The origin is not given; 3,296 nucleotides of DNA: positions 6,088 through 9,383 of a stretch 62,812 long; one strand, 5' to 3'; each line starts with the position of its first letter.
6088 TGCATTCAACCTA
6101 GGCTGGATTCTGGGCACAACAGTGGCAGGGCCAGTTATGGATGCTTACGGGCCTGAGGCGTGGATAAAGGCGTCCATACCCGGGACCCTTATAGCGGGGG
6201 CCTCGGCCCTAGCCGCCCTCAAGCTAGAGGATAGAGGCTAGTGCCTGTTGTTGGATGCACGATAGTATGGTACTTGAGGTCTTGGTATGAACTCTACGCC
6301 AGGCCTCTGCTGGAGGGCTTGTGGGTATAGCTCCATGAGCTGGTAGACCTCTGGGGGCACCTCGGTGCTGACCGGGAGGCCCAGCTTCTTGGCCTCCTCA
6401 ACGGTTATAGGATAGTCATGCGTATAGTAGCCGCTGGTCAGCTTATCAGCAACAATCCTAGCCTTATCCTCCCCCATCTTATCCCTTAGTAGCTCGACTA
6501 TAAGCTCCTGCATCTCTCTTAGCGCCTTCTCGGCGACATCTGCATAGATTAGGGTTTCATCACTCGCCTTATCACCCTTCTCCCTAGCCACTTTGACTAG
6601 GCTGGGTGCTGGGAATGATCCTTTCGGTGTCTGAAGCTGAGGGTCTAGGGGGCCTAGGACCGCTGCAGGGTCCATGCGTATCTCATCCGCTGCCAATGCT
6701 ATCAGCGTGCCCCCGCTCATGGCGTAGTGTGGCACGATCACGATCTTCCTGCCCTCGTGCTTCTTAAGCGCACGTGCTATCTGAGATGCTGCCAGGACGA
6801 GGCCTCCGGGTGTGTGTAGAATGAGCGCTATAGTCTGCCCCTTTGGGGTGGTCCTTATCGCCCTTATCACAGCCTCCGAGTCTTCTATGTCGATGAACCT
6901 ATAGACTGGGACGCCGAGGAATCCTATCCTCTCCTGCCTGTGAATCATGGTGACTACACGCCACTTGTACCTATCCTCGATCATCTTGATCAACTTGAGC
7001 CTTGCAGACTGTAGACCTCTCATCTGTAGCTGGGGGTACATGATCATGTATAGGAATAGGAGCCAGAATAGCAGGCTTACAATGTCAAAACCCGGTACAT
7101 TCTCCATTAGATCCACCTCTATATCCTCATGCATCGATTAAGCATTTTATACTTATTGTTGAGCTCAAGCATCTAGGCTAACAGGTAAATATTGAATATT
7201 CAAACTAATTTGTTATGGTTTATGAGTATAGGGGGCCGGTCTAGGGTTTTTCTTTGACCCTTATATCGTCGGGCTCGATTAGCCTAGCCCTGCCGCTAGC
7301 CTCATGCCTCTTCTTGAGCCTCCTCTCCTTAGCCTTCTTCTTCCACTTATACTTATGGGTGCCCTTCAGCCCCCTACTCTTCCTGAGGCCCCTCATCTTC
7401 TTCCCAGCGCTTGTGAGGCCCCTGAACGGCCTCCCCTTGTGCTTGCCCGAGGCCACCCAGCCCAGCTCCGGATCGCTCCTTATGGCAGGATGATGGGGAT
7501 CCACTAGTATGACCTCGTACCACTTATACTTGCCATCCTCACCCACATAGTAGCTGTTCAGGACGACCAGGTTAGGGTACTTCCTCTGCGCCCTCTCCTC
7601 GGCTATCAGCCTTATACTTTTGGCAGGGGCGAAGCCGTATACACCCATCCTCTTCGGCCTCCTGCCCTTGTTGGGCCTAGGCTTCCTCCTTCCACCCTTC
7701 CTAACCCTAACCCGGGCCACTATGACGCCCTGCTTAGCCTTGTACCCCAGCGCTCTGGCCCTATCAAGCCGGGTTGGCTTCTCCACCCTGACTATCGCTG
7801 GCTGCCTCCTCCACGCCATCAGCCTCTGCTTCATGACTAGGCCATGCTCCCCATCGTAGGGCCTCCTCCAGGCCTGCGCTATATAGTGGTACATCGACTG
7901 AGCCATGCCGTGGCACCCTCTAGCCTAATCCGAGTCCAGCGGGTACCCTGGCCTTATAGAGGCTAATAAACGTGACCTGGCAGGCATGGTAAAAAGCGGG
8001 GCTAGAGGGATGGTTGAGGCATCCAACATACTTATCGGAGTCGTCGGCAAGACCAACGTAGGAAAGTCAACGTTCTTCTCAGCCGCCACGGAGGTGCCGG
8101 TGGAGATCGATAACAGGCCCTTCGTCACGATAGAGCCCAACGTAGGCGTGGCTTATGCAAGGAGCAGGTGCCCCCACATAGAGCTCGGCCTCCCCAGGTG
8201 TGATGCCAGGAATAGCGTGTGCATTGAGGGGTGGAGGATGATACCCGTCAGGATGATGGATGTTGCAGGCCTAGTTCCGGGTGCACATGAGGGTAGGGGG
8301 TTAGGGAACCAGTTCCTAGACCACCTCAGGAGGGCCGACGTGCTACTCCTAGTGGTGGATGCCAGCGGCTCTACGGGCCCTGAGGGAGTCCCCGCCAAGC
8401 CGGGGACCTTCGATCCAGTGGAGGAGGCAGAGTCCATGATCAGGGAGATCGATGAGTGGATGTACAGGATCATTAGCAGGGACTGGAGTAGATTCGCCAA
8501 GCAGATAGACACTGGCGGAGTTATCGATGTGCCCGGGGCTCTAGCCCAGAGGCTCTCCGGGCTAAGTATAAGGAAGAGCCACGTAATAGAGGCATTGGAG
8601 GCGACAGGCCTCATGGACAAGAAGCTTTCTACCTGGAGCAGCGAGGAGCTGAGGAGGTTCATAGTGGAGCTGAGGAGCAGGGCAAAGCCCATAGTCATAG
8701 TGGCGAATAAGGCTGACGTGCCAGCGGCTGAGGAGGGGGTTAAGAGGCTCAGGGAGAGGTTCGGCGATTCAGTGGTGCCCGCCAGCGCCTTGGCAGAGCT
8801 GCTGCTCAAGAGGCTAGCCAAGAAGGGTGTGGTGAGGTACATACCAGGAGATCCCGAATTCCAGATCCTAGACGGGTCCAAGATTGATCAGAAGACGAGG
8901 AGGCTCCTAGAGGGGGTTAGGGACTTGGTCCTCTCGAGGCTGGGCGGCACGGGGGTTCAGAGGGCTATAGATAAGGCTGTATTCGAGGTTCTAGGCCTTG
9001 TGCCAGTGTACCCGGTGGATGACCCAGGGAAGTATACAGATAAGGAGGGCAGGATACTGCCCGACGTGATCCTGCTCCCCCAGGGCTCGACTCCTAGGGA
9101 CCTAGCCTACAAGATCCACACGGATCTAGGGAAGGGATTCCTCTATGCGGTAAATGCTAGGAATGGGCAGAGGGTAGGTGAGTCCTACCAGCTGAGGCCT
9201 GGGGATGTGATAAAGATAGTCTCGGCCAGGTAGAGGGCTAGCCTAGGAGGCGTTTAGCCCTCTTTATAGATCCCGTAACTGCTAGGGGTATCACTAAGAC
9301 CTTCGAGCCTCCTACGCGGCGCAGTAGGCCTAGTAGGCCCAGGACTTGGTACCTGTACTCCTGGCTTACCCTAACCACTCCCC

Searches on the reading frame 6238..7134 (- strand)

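Call 32: search_protein_families(library=pfam, proteins=[window:6238-7134:-], max_evalue=0.0001)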
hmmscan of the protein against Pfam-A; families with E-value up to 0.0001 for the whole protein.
window:6238-7134:- (298 aa): 3 families
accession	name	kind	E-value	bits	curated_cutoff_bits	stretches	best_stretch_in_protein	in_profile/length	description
PF01972.22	SDH_protease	-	3.9e-123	410.5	31.3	1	18-287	10-276/286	ClpP-like SDH-type serine proteinase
PF25145.1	NfeD1b_N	-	4.1e-12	46.5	40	1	91-161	21-93/189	NfeD1b, N-terminal domain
PF00574.28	CLP_protease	-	5.1e-06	26.9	20.2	0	89-152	36-99/182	Clp protease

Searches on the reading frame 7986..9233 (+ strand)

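Call 32: search_protein_families(library=pfam, proteins=[window:7986-9233:+], max_evalue=0.0001)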
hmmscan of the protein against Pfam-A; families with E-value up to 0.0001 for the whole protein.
window:7986-9233:+ (415 aa): 4 families
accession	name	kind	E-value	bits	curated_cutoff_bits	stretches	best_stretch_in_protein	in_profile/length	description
PF08438.16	YGR210-like_G4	-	1.7e-35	122.2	24.7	1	239-346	1-108/108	Obg-like GTPase YGR210-like, G4 motif-containing domain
PF01926.29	MMR_HSR1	-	3.2e-19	69.6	21.9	1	17-135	2-86/113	50S ribosome-binding GTPase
PF02824.27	TGS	-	6.5e-16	58.6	22.2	1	358-412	5-59/60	TGS domain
PF02421.24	FeoB_N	-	3.8e-07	30.2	27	0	17-57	3-43/156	Ferrous iron transport protein B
